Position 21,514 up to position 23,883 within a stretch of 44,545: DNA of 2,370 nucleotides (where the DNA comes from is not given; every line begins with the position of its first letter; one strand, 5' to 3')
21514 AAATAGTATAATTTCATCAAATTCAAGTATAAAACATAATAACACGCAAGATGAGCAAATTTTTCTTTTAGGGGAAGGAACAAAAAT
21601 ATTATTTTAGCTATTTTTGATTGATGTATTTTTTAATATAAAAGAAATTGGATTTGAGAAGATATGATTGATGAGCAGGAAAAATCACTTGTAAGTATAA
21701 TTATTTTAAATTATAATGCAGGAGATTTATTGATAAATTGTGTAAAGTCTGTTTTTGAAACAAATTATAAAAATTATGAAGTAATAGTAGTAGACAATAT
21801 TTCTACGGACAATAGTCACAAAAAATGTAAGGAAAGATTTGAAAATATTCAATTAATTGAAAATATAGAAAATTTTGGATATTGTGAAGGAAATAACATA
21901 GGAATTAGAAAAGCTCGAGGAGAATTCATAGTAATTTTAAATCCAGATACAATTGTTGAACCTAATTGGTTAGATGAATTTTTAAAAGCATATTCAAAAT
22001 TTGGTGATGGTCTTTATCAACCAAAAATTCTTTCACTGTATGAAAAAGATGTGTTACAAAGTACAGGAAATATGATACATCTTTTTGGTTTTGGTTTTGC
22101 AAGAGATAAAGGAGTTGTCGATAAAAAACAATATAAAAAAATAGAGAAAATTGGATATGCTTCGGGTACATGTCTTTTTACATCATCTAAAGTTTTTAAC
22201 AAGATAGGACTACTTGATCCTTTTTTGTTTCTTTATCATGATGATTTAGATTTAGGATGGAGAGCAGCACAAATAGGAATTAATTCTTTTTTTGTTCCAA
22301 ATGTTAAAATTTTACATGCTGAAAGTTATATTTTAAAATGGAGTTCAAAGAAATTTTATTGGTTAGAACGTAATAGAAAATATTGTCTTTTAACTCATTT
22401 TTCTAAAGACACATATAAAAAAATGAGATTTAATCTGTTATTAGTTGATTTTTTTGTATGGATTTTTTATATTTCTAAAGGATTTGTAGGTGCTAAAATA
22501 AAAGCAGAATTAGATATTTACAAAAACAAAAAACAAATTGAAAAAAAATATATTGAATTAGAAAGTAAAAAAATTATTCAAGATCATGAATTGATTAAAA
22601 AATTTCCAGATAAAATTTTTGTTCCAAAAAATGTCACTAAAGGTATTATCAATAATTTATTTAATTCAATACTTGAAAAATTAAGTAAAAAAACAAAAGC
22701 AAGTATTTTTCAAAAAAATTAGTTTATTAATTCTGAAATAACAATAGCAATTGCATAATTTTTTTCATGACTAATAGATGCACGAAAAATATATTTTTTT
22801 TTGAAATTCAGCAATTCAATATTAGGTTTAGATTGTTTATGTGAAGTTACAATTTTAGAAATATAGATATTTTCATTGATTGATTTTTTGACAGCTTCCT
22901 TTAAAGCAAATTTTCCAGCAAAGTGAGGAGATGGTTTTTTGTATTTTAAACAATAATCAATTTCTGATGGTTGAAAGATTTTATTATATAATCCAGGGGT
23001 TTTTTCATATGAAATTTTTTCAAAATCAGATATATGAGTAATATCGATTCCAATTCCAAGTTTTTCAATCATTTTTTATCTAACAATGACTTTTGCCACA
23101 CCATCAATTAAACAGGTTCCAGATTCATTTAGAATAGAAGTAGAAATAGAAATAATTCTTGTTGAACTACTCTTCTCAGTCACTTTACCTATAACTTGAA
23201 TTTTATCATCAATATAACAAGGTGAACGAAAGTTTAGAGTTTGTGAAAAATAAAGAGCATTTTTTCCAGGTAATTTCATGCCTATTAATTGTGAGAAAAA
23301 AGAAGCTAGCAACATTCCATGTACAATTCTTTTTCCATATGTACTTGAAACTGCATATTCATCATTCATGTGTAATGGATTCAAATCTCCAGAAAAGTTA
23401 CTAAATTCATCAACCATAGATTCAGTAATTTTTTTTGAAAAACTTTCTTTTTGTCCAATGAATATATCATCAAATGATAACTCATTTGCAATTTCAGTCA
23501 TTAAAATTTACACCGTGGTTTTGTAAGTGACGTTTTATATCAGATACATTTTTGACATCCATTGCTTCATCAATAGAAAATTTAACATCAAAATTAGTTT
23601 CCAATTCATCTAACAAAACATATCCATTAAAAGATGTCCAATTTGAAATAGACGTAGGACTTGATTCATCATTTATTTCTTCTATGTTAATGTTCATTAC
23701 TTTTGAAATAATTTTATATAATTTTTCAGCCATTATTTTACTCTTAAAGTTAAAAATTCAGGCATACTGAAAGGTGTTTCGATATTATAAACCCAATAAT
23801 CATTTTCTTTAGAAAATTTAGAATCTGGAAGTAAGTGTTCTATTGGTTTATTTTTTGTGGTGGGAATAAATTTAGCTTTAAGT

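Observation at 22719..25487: Self-contained carrier-protein acylation cassette (FkbH loader, ACP, MaoC dehydratase, AcpS PPTase) embedded in an archaeal-type glycan island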

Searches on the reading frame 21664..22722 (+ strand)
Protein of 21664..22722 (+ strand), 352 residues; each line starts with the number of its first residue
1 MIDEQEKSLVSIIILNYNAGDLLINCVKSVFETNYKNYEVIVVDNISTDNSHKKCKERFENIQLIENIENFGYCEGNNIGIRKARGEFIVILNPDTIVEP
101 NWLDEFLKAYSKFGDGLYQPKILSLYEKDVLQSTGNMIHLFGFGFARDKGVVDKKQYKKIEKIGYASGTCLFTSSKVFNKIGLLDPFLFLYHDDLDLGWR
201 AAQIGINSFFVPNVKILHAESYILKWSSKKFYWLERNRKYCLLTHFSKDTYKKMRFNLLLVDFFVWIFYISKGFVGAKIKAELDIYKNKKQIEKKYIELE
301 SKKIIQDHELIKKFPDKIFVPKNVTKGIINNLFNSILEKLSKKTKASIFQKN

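Call 3: search_protein_families(library=pfam, proteins=[window:21664-22722:+], max_evalue=0.01)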
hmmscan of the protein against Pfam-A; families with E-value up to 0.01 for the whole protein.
window:21664-22722:+ (352 aa): 4 families
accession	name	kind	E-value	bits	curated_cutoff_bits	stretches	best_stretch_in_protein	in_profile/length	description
PF00535.33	Glycos_transf_2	-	3.8e-26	92.4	23.3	1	11-181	1-167/168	Glycosyl transferase family 2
PF13641.12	Glyco_tranf_2_3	-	7.4e-12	46.2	27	1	10-219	3-212/230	Glycosyltransferase like family 2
PF13632.12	Glyco_trans_2_3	-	0.0001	22.7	27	1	88-220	1-124/198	Glycosyl transferase family group 2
PF13506.12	Glyco_transf_21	-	0.0068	16.3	21.7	0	80-214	25-150/174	Glycosyl transferase family 21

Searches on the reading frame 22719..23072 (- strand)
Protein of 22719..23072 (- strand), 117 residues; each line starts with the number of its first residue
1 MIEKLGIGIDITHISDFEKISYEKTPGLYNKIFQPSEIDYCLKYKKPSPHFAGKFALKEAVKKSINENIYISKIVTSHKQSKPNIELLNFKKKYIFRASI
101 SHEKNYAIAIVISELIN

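Call 3: search_protein_families(library=pfam, proteins=[window:22719-23072:-], max_evalue=0.01)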
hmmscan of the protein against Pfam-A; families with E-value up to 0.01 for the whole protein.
window:22719-23072:- (117 aa): 1 family
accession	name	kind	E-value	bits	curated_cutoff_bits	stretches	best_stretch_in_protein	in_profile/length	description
PF01648.25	ACPS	-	8.9e-13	48.7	25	1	6-111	1-111/111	4'-phosphopantetheinyl transferase superfamily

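Call 5: search_protein_families(library=ncbifam, proteins=[window:22719-23072:-], max_evalue=0.001)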
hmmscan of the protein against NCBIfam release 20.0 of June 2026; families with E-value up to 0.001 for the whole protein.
window:22719-23072:- (117 aa): 11 families
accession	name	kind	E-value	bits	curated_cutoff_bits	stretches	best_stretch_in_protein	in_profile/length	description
NF011250.0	PRK14656.1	equivalog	1.3e-15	57.6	175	1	5-114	3-124/126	holo-[acyl-carrier-protein] synthase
TIGR00556.1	pantethn_trn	domain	3.3e-15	56.3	45.35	1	5-112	3-124/128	phosphopantetheine--protein transferase domain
TIGR00516.1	acpS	equivalog_domain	1.9e-14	54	59.8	1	5-114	3-121/125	holo-ACP synthase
NF011256.0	PRK14662.1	equivalog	2.3e-14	53.8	150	1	6-114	4-118/123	4'-phosphopantetheinyl transferase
NF011253.0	PRK14659.1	equivalog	1.5e-11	44.9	156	1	5-112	3-118/123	holo-[acyl-carrier-protein] synthase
NF000832.0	PRK00070.3-2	equivalog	2e-11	44.2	107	1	5-114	3-115/116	holo-ACP synthase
NF000831.0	PRK00070.3-1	equivalog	3e-11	43.3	124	1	5-87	4-85/130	holo-ACP synthase AcpS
NF011257.0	PRK14663.1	equivalog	2.4e-09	37.2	186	1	6-113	2-117/123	holo-[acyl-carrier-protein] synthase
NF011254.0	PRK14660.1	equivalog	3.1e-08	33.7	195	1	5-114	3-124/125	holo-[acyl-carrier-protein] synthase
NF011251.0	PRK14657.1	equivalog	9.8e-08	32.1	165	1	5-114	3-122/123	holo-[acyl-carrier-protein] synthase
NF000835.0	PRK00070.4-1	equivalog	1.2e-05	25.6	128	1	5-114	3-112/115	holo-ACP synthase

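Call 72: search_solved_structures(query=window:22719-23072:-, max_evalue=0.001, show_alignments=1)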
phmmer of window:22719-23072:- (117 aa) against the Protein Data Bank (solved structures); distinct sequences matched with E-value up to 0.001: 11.
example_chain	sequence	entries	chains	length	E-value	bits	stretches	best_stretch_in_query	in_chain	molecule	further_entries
5xuk_A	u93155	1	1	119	5.5e-07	33.1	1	7-113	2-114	Holo-[acyl-carrier-protein] synthase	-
3hyk_A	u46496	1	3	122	1e-05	29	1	5-114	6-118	Holo-[acyl-carrier-protein] synthase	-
1f7l_A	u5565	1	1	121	3.4e-05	27.3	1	6-115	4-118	HOLO-(ACYL CARRIER PROTEIN) SYNTHASE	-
1f7t_A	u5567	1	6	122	3.4e-05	27.3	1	6-115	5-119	HOLO-(ACYL CARRIER PROTEIN) SYNTHASE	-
1f80_A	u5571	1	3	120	9.9e-05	25.8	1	6-115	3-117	HOLO-(ACYL CARRIER PROTEIN) SYNTHASE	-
5cxd_A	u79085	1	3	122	0.00014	25.3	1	6-114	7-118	Holo-[acyl-carrier-protein] synthase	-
2was_B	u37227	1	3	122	0.00016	25.1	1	6-113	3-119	3-OXOACYL-[ACYL-CARRIER-PROTEIN] SYNTHASE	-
2was_A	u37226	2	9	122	0.00021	24.8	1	6-112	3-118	3-OXOACYL-[ACYL-CARRIER-PROTEIN] SYNTHASE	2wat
4dxe_A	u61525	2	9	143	0.00024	24.6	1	6-114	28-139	acyl-carrier-protein synthase | Holo-[acyl-carrier-protein] synthase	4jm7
2jbz_A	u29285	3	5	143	0.0007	23.1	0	5-66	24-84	HOLO-[ACYL-CARRIER-PROTEIN] SYNTHASE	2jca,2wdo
7w58_A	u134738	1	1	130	0.00094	22.7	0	5-68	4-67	4'-phosphopantetheinyl transferase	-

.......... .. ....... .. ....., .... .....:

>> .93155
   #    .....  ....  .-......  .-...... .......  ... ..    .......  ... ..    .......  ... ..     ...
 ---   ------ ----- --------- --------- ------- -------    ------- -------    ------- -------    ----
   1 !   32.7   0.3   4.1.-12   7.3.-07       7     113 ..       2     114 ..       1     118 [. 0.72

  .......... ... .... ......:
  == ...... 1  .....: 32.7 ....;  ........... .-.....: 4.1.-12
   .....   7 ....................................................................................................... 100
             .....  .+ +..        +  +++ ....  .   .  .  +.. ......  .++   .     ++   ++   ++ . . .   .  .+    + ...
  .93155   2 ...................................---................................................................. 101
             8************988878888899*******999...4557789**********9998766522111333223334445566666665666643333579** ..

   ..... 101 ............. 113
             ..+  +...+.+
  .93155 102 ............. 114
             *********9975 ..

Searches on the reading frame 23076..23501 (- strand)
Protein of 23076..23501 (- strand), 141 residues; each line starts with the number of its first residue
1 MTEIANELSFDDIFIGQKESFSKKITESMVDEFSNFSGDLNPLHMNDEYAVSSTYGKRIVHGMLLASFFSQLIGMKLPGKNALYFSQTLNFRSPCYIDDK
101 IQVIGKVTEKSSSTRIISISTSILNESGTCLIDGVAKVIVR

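Call 3: search_protein_families(library=pfam, proteins=[window:23076-23501:-], max_evalue=0.01)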
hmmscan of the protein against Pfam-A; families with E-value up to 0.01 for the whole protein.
window:23076-23501:- (141 aa): 2 families
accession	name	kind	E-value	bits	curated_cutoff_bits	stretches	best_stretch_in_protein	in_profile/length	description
PF01575.25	MaoC_dehydratas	-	2.7e-17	62.9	27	1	22-121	15-115/123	MaoC like domain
PF13452.11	FAS1_DH_region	-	0.00057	20.5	22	1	19-129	8-127/132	FAS1-like, dehydratase domain region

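Call 5: search_protein_families(library=ncbifam, proteins=[window:23076-23501:-], max_evalue=0.001)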
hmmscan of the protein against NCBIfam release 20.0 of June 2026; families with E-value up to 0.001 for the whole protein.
window:23076-23501:- (141 aa): 3 families
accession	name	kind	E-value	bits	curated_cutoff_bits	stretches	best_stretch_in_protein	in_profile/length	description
NF006045.0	PRK08190.1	subfamily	1.4e-29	103.2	282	1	3-139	4-140/467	bifunctional enoyl-CoA hydratase/phosphate acetyltransferase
TIGR02278.1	PaaN-DH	equivalog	1.6e-09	36.5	562.8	1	9-111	524-629/664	phenylacetic acid degradation bifunctional protein PaaZ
NF010246.0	PRK13693.1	equivalog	1.3e-05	25.1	203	1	10-78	6-75/142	(3R)-hydroxyacyl-ACP dehydratase subunit HadB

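Call 70: search_solved_structures(query=window:23076-23501:-, max_evalue=0.001, show_alignments=2)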
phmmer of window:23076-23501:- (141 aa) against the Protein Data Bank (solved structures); distinct sequences matched with E-value up to 0.001: 7.
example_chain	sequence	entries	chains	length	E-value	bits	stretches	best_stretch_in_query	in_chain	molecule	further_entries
1iq6_A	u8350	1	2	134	1.3e-24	89.8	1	10-138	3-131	(R)-SPECIFIC ENOYL-COA HYDRATASE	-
3ir3_A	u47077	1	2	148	5.4e-22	81.4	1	13-140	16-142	3-hydroxyacyl-thioester dehydratase 2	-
5cpg_A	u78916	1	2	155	6.1e-22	81.2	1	8-139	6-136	(R)-specific enoyl-CoA hydratase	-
2b3m_A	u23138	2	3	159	1.8e-14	57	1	15-138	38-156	hypothetical protein AF1124 | putative dehydratase AF1124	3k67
1q6w_A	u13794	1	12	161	6.7e-09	39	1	6-139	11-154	monoamine oxidase regulatory protein, putative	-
3kh8_A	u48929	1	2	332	0.0001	25.5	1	34-134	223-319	MaoC-like dehydratase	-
4ffu_A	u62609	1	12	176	0.00022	24.5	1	22-109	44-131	oxidase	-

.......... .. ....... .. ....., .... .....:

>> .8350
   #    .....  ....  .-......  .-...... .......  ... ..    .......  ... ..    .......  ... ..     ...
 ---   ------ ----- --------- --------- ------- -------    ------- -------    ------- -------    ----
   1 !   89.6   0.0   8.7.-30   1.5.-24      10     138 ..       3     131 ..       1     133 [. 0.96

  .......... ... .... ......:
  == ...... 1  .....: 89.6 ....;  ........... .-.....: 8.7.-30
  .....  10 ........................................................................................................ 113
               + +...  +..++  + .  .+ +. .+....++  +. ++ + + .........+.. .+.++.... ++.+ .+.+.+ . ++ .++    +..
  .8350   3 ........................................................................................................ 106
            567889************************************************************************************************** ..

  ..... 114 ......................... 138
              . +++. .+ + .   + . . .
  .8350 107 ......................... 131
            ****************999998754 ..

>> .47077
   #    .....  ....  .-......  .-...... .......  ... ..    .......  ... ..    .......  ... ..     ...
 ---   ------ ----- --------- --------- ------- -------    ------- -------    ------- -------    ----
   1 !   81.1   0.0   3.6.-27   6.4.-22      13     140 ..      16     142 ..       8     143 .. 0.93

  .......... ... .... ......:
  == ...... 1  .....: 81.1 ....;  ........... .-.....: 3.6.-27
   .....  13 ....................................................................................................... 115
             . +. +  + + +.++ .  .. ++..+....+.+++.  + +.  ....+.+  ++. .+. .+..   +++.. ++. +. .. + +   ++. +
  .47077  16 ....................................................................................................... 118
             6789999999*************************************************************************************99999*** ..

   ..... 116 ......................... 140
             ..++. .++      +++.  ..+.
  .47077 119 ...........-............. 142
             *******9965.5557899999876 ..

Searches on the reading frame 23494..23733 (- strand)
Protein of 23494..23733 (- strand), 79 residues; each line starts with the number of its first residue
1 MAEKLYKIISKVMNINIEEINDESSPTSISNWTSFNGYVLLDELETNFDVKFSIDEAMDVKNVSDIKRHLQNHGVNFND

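Call 3: search_protein_families(library=pfam, proteins=[window:23494-23733:-], max_evalue=0.01)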
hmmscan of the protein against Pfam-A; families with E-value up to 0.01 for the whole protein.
window:23494-23733:- (79 aa): 1 family
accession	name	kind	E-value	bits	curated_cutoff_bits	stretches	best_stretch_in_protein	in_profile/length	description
PF00550.31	PP-binding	-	7.1e-05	23.4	20.8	1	3-70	1-67/67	Phosphopantetheine attachment site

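Call 5: search_protein_families(library=ncbifam, proteins=[window:23494-23733:-], max_evalue=0.001)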
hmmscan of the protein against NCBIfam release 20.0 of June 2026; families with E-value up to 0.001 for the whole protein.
window:23494-23733:- (79 aa): 3 families
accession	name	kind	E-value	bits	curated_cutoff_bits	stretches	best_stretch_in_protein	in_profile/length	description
NF002148.0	PRK00982.1-2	subfamily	9.7e-06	25.3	71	1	2-73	6-77/79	acyl carrier protein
TIGR00517.1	acyl_carrier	equivalog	8.8e-05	22.3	70.45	1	2-72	5-75/77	acyl carrier protein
NF002150.0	PRK00982.1-4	subfamily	0.00029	21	66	1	3-73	8-78/80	acyl carrier protein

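Call 98: predict_structure(protein=window:23497-23733:-)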
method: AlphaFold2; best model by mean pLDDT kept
length: 79 residues; sequences in the alignment: 1
mean_pLDDT: 77.8   pTM: 0.65
mean pLDDT of the five models: 77.8, 76.7, 59.8, 42.3, 36.1
residues with pLDDT >= 90: 1; 70-90: 63; 50-70: 15; < 50: 0
segments of 3 or more residues with pLDDT < 50: none
pLDDT, mean of each block of 10 residues (from residue 1): 83 79 58 73 88 79 82 81
secondary structure, 60 per line:
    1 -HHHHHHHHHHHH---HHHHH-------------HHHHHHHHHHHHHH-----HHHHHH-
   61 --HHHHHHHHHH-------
elements in order: H2-13 H17-21 H35-48 H54-59 H63-72

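Call 103: fold_search(model_id=the predicted structure, library=pdb)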
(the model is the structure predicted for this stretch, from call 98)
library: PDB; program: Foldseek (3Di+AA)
matches with E <= 10: 315; with E <= 0.001: 0
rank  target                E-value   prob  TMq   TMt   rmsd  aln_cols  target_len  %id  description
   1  9a4c_A                1.9e-03  1.00  0.76  0.78   3.0        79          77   26  Integrative model of ACP-HEPS2 by crosslinking MS and deep learning (released 2024-09-18)
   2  2x2b                  2.8e-03  1.00  0.76  0.78   3.0        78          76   27  Crystal structure of malonyl-ACP (acyl carrier protein) from Bacillus subtilis (released 2010-03-16)
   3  4zjb_G                3.0e-03  1.00  0.77  0.75   2.8        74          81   18  Crystal structure of (3R)-Hydroxyacyl-Acyl Carrier Protein Dehydratase(FabZ) in complex with holo-ACP from Helicobacte (released 2016-11-02)
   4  4ihf_L                3.6e-03  1.00  0.72  0.78   3.0        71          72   22  Chasing Acyl Carrier Protein Through a Catalytic Cycle of Lipid A Production (released 2013-11-13)
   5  4ihh_K                4.7e-03  1.00  0.76  0.82   2.9        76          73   22  Chasing Acyl Carrier Protein Through a Catalytic Cycle of Lipid A Production (released 2013-11-13)
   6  9ka6_C                5.0e-03  1.00  0.76  0.79   2.8        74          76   23  Crystal structure of beta-ketoacyl-ACP synthase FabH C112Q in complex with acyl-ACP from E. coli (released 2025-09-10)
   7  9ka7_C                5.3e-03  1.00  0.75  0.76   2.8        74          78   23  Crystal structure of beta-ketoacyl-ACP synthase FabH C112Q in complex with malonyl-ACP from E. coli (released 2025-09-10)
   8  3gzm_A                5.3e-03  1.00  0.71  0.71   2.7        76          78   25  Crystal Structure of holo PfACP Reduced Monomer (released 2009-04-21)
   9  5h9h_A                6.1e-03  1.00  0.72  0.77   3.1        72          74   17  holo acyl carrier protein (holo-ACP) from Helicobacter pylori (released 2016-12-28)
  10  5h9h_B                6.1e-03  1.00  0.73  0.76   2.9        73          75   16  holo acyl carrier protein (holo-ACP) from Helicobacter pylori (released 2016-12-28)
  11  3gzl                  6.1e-03  1.00  0.70  0.68   2.5        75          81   25  Crystal Structure of holo PfACP Disulfide-Linked Dimer (released 2009-04-21)
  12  8jfh_E                6.5e-03  1.00  0.75  0.75   2.7        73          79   18  Crystal structure of 3-oxoacyl-ACP reductase FabG in complex with NADP+ and 3-keto-octanoyl-ACP from Helicobacter pylo (released 2023-11-15)
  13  8tvt_C                7.8e-03  1.00  0.76  0.81   2.9        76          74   22  Structure of human Cysteine desulfurase Nfs1 with L-propargylglycine bound to active site PLP in complex with ISD11, A (released 2024-09-11)
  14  6n3p_K                8.9e-03  1.00  0.75  0.77   2.5        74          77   23  Crosslinked AcpP=FabZ complex from E. coli Type II FAS (released 2019-03-13)
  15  1l0h                  8.9e-03  1.00  0.74  0.77   3.0        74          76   22  CRYSTAL STRUCTURE OF BUTYRYL-ACP FROM E.COLI (released 2003-02-11)
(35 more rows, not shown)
